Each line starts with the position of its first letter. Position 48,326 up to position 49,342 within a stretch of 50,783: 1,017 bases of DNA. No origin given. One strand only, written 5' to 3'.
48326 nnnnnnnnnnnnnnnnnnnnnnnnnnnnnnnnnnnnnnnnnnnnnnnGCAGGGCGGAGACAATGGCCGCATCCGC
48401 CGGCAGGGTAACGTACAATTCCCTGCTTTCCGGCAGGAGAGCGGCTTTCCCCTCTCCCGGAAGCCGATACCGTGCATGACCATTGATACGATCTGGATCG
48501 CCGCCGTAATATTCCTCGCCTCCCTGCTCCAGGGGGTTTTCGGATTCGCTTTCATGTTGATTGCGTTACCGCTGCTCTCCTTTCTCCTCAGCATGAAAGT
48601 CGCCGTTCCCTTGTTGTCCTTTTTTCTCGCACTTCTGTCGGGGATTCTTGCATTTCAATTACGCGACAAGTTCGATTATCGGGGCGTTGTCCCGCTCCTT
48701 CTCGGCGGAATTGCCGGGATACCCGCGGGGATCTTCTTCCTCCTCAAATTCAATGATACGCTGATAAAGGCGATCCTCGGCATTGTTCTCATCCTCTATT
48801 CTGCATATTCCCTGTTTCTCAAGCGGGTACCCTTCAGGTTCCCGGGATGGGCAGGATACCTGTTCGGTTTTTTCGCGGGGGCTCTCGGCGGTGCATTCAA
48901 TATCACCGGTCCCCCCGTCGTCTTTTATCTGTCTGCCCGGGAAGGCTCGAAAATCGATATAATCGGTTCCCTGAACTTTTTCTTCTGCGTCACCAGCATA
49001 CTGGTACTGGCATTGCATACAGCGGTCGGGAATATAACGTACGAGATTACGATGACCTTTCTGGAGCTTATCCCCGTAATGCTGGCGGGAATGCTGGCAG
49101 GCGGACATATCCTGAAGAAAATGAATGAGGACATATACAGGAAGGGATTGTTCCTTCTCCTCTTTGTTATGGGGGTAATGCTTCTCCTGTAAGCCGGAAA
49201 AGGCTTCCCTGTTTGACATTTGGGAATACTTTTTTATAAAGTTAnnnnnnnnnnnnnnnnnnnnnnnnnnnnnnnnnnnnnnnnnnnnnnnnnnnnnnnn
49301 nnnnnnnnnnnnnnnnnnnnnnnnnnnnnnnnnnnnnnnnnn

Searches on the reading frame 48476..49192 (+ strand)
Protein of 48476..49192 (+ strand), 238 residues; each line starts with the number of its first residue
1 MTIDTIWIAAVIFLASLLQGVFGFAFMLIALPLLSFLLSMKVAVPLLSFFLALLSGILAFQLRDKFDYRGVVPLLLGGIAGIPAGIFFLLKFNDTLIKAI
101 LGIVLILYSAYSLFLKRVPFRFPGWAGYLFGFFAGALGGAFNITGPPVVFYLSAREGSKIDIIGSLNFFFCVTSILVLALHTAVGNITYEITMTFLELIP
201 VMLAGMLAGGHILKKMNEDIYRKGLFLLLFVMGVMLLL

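Call 52: search_protein_families(library=pfam, proteins=[window:48476-49192:+], max_evalue=0.00001)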
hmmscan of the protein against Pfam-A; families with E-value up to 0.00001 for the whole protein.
window:48476-49192:+ (238 aa): 1 family
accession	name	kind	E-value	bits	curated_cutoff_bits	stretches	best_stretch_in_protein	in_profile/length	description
PF01925.25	TauE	-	1.5e-32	113.6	32.6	1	8-235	1-236/237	Sulfite exporter TauE/SafE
